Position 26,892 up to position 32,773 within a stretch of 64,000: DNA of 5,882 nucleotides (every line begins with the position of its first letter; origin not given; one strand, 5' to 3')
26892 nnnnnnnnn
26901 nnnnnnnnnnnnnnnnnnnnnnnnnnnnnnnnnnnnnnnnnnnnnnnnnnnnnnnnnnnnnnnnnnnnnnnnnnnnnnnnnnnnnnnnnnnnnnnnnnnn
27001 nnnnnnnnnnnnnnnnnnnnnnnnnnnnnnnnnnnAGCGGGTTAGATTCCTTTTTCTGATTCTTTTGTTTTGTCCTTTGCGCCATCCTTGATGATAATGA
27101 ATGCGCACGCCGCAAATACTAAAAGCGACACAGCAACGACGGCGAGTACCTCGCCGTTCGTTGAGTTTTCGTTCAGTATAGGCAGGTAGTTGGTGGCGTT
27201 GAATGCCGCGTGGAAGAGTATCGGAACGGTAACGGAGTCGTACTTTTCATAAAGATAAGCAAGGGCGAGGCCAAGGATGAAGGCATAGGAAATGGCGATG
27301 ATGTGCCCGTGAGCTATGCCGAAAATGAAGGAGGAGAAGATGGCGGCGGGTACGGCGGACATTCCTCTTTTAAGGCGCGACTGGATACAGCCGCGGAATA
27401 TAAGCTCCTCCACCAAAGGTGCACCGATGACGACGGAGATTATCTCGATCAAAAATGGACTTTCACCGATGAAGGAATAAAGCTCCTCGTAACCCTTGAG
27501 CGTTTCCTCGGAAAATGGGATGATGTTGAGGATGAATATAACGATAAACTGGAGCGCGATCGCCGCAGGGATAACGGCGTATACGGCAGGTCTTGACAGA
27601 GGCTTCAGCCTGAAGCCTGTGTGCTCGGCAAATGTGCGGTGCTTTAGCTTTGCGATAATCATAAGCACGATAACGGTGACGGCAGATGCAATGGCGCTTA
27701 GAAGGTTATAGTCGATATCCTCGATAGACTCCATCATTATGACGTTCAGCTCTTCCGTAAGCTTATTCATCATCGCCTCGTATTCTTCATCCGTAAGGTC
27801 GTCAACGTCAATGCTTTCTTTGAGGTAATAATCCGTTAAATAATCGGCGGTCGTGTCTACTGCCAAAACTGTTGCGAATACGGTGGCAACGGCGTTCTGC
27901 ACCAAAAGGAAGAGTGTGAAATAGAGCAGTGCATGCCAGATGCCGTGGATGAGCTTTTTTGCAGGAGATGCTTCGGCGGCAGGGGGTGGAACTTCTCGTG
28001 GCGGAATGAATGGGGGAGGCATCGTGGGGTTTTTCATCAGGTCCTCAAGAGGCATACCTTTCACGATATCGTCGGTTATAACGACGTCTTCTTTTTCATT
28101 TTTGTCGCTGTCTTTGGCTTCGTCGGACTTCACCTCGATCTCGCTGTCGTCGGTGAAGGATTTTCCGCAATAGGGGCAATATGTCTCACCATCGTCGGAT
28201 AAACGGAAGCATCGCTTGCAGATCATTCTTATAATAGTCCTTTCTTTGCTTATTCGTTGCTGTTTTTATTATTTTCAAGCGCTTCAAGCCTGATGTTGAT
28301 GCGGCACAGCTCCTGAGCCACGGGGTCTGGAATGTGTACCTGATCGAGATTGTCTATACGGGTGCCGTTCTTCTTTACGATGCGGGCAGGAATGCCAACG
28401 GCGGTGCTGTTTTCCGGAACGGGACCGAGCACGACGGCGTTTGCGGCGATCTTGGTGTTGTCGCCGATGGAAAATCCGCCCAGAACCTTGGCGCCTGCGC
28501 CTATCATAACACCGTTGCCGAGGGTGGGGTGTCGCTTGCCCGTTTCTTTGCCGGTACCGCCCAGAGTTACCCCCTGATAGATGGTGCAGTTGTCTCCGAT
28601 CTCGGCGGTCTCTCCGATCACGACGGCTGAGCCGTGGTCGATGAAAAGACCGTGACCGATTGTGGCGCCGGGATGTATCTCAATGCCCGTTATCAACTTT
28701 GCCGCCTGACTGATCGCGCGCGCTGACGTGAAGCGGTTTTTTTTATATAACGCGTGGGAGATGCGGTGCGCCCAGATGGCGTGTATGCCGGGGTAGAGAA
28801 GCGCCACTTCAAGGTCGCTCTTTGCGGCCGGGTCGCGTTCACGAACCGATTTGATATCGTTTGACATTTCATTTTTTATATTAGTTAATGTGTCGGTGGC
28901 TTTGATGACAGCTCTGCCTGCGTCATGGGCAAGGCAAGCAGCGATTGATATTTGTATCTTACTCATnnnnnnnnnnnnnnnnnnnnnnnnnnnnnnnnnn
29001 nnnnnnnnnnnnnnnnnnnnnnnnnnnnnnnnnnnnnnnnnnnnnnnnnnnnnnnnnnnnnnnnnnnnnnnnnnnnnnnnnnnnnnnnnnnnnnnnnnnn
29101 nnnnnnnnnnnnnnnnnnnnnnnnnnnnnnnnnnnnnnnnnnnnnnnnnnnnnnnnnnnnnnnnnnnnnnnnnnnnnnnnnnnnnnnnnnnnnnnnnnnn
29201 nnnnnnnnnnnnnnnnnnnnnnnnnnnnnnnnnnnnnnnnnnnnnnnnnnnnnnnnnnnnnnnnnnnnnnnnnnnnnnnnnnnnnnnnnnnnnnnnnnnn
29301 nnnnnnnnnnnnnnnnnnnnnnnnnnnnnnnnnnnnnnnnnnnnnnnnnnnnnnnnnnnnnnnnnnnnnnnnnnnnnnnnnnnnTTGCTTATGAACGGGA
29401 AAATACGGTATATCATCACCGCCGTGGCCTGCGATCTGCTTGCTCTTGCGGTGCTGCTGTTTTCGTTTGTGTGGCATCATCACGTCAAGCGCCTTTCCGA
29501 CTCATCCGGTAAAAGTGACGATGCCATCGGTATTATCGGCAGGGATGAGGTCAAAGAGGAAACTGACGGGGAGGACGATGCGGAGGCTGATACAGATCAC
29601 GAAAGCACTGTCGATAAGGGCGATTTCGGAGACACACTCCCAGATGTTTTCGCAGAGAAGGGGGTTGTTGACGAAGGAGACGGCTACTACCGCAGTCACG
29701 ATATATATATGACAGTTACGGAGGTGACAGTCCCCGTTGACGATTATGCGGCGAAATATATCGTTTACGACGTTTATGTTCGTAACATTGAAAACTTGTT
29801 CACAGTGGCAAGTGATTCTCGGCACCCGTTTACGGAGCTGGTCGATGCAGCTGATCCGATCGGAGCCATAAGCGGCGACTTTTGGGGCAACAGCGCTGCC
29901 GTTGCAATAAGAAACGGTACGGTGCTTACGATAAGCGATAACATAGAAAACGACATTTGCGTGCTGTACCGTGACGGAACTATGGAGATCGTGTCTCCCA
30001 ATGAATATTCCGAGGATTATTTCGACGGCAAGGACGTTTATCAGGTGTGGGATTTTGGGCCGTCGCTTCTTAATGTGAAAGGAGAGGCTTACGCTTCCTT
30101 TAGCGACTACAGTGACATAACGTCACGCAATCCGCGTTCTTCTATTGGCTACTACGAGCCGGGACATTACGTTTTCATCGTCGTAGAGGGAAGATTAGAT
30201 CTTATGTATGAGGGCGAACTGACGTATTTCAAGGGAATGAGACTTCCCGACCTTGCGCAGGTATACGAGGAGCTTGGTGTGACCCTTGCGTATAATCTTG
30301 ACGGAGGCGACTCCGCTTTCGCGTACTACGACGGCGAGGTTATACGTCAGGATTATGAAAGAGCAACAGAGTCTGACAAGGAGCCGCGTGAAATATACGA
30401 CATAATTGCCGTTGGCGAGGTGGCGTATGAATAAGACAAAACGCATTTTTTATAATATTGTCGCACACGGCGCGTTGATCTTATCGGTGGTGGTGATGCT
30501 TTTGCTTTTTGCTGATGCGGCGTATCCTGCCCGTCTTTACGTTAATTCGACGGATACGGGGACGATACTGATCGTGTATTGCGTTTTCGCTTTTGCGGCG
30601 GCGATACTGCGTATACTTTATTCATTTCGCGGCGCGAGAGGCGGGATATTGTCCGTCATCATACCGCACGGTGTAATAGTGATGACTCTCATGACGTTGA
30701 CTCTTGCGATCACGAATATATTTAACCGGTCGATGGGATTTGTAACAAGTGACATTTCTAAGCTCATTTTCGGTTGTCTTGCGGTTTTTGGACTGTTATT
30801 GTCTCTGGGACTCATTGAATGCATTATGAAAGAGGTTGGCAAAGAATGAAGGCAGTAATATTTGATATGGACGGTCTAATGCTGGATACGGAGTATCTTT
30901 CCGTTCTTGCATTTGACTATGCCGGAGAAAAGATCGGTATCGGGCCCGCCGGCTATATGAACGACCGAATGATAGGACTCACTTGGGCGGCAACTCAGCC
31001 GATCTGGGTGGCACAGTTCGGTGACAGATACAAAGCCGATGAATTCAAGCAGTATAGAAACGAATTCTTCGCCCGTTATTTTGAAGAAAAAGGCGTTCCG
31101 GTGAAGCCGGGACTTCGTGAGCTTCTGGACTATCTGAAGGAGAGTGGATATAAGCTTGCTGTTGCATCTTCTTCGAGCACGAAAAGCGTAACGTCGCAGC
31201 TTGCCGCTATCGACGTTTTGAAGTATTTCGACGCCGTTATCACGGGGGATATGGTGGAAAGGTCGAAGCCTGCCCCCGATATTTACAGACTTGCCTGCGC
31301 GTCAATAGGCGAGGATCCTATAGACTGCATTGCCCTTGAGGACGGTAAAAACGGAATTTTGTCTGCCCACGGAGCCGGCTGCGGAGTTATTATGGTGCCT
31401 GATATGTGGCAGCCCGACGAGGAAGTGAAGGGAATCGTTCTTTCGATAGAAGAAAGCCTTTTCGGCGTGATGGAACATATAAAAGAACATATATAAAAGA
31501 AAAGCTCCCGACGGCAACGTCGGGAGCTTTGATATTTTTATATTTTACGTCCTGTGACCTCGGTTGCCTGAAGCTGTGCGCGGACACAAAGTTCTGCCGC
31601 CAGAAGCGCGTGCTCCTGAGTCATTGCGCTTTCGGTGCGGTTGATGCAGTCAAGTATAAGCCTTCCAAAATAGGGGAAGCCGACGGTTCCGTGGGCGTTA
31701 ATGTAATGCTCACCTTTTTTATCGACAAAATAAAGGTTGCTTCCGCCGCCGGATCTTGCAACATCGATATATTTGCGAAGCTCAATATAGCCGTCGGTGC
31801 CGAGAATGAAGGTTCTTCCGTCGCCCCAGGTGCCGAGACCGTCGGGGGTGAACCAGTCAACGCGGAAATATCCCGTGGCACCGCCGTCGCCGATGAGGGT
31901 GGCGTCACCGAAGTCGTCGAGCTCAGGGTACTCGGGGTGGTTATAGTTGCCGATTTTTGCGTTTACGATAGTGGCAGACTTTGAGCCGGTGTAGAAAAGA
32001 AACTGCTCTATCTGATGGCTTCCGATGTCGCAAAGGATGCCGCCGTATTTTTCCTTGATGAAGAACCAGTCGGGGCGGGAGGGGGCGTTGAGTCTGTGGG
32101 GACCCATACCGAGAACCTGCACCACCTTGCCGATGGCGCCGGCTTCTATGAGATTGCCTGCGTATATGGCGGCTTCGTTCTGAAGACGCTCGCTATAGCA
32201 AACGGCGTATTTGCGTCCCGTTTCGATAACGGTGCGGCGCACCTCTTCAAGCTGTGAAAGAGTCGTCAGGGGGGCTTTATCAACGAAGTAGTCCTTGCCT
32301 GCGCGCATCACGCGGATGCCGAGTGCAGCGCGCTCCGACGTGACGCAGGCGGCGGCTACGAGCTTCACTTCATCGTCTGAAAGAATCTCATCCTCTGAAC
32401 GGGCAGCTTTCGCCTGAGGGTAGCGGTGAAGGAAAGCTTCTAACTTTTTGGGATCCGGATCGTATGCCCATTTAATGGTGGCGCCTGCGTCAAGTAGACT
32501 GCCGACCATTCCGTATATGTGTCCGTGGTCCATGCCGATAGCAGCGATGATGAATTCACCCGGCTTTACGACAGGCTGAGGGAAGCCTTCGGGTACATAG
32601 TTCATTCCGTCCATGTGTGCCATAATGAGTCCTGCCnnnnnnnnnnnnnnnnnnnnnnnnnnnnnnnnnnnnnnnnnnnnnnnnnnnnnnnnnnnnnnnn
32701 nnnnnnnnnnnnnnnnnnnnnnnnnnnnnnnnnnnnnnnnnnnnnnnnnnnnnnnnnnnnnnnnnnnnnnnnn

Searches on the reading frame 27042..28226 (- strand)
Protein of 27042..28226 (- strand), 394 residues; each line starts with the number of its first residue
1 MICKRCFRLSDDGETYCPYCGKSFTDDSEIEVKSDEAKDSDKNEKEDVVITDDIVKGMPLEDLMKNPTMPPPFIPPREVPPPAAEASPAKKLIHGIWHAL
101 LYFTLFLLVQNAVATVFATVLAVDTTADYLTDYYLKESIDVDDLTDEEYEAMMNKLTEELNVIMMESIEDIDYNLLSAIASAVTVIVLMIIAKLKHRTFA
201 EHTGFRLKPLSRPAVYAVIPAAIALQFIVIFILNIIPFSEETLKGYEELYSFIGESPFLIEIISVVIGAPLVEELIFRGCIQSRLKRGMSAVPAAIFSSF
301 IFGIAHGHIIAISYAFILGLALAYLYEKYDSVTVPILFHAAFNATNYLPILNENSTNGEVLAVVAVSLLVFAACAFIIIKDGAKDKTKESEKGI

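Call 29: search_protein_families(library=pfam, proteins=[window:27042-28226:-], max_evalue=0.001)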
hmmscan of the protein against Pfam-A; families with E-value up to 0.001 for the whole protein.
window:27042-28226:- (394 aa): 1 family
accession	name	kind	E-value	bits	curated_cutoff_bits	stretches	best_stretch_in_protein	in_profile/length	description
PF02517.21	Rce1-like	-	2.2e-23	82.8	22.4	1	258-344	4-92/93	Type II CAAX prenyl endopeptidase Rce1-like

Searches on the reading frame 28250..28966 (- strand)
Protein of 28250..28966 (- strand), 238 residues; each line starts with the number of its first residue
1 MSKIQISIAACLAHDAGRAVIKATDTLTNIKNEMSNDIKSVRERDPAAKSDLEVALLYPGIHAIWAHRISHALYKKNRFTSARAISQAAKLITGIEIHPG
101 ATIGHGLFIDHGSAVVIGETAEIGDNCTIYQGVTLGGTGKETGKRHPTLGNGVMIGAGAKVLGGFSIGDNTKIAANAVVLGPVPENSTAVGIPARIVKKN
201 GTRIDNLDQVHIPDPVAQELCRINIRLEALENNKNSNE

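Call 29: search_protein_families(library=pfam, proteins=[window:28250-28966:-], max_evalue=0.001)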
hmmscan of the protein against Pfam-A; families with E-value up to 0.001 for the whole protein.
window:28250-28966:- (238 aa): 4 families
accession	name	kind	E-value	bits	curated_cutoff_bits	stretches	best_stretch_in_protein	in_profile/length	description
PF00132.30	Hexapep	-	6.3e-16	57.8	27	2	146-180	1-35/36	Bacterial transferase hexapeptide (six repeats)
PF14602.12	Hexapep_2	-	8.9e-08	32.2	27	1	149-179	4-32/34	Hexapeptide repeat of succinyl-transferase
PF06426.19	SATase_N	-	0.00013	22.7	21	1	20-64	59-103/105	Serine acetyltransferase, N-terminal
PF25084.1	LbH_EIF2B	-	0.00016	22.1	54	1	85-178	12-104/105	EIF2B subunit epsilon LbH domain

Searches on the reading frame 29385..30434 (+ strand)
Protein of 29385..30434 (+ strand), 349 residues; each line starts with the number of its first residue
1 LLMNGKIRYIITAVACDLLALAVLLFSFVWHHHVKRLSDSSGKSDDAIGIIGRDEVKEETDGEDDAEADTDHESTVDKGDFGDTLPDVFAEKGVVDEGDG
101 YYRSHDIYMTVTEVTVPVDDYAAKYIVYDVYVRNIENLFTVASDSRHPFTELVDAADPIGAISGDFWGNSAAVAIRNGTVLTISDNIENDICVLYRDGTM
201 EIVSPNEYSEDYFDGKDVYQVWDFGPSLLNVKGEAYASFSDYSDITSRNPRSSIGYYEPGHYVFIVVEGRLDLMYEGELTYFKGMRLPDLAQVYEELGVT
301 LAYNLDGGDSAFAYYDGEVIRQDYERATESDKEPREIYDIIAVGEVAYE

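Call 29: search_protein_families(library=pfam, proteins=[window:29385-30434:+], max_evalue=0.001)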
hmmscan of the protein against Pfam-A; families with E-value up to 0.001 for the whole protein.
window:29385-30434:+ (349 aa): 1 family
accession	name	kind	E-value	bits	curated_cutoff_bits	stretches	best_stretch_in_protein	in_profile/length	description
PF09992.14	NAGPA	-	3.6e-20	73.3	25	1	165-343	14-168/169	Phosphodiester glycosidase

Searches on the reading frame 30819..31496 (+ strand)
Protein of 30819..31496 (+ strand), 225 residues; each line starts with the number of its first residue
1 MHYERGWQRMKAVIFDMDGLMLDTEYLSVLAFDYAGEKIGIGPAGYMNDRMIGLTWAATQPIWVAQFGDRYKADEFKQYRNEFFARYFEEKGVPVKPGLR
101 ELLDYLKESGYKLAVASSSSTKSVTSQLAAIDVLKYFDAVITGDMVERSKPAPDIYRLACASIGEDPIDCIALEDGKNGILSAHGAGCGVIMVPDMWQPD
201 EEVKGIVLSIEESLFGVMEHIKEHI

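Call 29: search_protein_families(library=pfam, proteins=[window:30819-31496:+], max_evalue=0.001)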
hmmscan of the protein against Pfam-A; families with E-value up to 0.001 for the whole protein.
window:30819-31496:+ (225 aa): 3 families
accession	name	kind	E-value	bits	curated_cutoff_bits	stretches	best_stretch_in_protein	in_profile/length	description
PF13419.12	HAD_2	-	1.8e-32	113.3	23.8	1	13-193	1-178/178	Haloacid dehalogenase-like hydrolase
PF00702.32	Hydrolase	-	2.5e-27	97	26.4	1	10-187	1-191/191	haloacid dehalogenase-like hydrolase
PF12710.13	HAD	-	8.2e-05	23.5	27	1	13-148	1-135/189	haloacid dehalogenase-like hydrolase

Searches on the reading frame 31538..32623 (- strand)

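Call 29: search_protein_families(library=pfam, proteins=[window:31538-32623:-], max_evalue=0.001)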
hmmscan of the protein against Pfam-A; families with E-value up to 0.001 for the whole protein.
window:31538-32623:- (361 aa): 3 families
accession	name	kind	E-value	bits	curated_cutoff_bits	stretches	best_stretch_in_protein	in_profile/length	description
PF22725.1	GFO_IDH_MocA_C3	-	2.1e-18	66.9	27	1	157-281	6-124/124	GFO/IDH/MocA C-terminal domain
PF02894.22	GFO_IDH_MocA_C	-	9.1e-08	32.6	22.9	1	158-311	3-153/218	Oxidoreductase family, C-terminal alpha/beta domain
PF01408.29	GFO_IDH_MocA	-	8.6e-07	30.1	24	1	47-141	25-118/120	Oxidoreductase family, NAD-binding Rossmann fold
